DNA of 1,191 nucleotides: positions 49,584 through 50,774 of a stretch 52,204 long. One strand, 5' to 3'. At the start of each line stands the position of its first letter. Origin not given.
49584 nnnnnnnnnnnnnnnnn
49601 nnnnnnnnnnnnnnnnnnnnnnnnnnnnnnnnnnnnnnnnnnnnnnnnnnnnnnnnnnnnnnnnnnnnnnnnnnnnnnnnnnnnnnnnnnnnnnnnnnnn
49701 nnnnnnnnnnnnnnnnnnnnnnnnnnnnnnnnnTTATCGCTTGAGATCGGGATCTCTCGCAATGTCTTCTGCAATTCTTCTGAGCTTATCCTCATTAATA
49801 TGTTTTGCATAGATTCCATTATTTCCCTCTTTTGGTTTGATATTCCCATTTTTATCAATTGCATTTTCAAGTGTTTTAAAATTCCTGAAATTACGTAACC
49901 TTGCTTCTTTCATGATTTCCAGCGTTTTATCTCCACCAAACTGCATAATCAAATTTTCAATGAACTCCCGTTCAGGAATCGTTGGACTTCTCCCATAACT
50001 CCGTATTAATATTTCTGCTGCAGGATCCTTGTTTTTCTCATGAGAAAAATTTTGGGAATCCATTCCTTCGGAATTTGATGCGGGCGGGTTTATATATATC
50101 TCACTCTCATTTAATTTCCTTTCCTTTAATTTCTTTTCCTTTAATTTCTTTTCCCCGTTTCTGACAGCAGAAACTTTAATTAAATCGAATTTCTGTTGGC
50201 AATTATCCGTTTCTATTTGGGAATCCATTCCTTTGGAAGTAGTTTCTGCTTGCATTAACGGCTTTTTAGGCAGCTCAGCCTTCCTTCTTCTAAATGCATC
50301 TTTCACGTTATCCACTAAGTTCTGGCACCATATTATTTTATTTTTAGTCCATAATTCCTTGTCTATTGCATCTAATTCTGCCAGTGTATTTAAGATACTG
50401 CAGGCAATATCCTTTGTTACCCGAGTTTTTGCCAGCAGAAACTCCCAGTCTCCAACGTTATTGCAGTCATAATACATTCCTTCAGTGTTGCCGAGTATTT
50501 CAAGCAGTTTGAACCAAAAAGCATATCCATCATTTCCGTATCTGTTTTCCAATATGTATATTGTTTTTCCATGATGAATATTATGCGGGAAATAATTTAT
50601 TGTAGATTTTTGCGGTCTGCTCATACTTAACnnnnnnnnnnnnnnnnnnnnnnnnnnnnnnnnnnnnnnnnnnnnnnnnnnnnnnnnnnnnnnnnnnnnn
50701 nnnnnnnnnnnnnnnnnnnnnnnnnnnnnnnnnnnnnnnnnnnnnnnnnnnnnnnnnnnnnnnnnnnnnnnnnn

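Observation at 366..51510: Dispersed GC-rich palindromic mini-element, stop-free in all six frames, sitting in frame inside unrelated phage genes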

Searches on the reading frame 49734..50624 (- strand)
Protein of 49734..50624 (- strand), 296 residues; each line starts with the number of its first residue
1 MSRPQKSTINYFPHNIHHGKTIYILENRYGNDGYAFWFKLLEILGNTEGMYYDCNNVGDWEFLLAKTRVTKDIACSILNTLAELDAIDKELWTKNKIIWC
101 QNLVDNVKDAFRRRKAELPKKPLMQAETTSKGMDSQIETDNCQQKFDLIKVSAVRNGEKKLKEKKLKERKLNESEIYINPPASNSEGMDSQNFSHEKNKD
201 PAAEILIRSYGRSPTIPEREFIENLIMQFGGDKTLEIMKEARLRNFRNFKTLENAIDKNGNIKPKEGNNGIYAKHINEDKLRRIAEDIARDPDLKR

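Call 14: search_protein_families(library=phrogs, proteins=[window:49734-50624:-], max_evalue=0.001)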
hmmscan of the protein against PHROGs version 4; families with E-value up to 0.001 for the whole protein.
window:49734-50624:- (296 aa): 3 families
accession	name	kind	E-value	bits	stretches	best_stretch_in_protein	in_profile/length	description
phrog_2562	-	DNA, RNA and nucleotide metabolism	1.4e-33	117.9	1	1-259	1-254/290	replication initiation protein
phrog_20437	-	DNA, RNA and nucleotide metabolism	0.00011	22.8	1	1-183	1-184/212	DNA replication initiation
phrog_16706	-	DNA, RNA and nucleotide metabolism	0.00038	21.4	1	1-202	1-207/266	replisome organizer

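Call 73: search_protein_families(library=pfam, proteins=[window:49734-50624:-], max_evalue=0.001)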
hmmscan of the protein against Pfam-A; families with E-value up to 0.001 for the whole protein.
window:49734-50624:- (296 aa): 1 family
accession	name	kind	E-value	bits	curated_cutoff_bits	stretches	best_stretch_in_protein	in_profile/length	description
PF14297.12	Lin1244_N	-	3.7e-09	37.6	25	1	11-102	1-94/95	Lin1244/Lin1753-like, N-terminal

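Call 78: find_homologous_proteins(query=window:49734-50624:-, max_evalue=1e-20)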
Query window:49734-50624:- (296 aa): 1355 proteins with E <= 1e-20 among 2427 candidates; the best 120 are listed.
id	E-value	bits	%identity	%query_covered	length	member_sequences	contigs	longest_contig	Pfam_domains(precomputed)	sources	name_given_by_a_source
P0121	4.7e-176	602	94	100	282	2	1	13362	PF14297.13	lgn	-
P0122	2.9e-114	399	66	92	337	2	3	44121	PF14297.13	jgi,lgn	-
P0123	2.0e-95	338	43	100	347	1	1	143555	PF14297.13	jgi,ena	-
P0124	6.8e-95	336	53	100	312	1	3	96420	PF14297.13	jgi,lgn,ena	-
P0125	1.7e-63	233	63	53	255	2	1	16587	PF14297.13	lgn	-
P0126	1.2e-61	227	62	59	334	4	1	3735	PF14297.13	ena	-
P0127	1.8e-61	226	62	58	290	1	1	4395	PF14297.13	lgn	-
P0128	6.7e-61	224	59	58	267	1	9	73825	PF14297.13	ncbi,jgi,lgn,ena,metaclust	ncbi:MAG TPA: Lin1244/Lin1753 domain-containing protein [Clostridiaceae bacterium]|metaclust:\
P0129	8.5e-61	224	61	53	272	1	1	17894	PF14297.13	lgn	-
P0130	1.0e-59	220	47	84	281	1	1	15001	PF14297.13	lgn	-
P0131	5.7e-59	218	61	53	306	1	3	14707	PF14297.13,PF07261.17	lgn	-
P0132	8.0e-58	214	59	58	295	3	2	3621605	PF14297.13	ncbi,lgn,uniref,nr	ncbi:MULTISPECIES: Lin1244/Lin1753 domain-containing protein [unclassified Sedimentibacter]|uniref:L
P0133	4.5e-57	212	66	43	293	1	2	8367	PF14297.13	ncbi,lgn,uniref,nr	ncbi:DnaD and phage-associated domain-containing protein [Caloramator quimbayensis]|uniref:DnaD and 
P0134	2.6e-56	209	57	53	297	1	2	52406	PF14297.13,PF07261.17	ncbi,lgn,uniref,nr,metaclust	ncbi:Lin1244/Lin1753 domain-containing protein [Caloramator australicus]|uniref:DnaD domain protein 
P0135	3.1e-55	206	56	58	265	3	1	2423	PF14297.13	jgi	jgi:hypothetical protein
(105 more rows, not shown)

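Call 80: find_encoding_contigs(protein=P0121, flank=10000, max_places=3)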
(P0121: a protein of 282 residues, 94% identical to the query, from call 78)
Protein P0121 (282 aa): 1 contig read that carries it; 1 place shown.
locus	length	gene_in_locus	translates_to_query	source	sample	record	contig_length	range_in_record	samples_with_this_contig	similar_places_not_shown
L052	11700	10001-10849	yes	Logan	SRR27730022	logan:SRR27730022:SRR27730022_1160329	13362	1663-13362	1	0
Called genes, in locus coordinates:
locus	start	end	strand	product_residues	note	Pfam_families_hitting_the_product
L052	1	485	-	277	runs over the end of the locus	PF20619:DUF6804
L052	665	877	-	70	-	-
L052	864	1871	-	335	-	PF00574:CLP_protease (faint), PF25145:NfeD1b_N, PF01972:SDH_protease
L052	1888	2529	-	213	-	PF01381:HTH_3 (weak), PF00717:Peptidase_S24, PF10502:Peptidase_S26 (weak)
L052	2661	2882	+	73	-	-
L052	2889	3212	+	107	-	-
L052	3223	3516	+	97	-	-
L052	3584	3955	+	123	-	-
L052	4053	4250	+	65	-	-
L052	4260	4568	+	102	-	-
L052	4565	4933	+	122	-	-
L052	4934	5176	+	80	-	-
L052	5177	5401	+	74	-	-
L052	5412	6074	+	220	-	-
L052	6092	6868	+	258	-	PF12705:PDDEXK_1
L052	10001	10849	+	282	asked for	PF14297:Lin1244_N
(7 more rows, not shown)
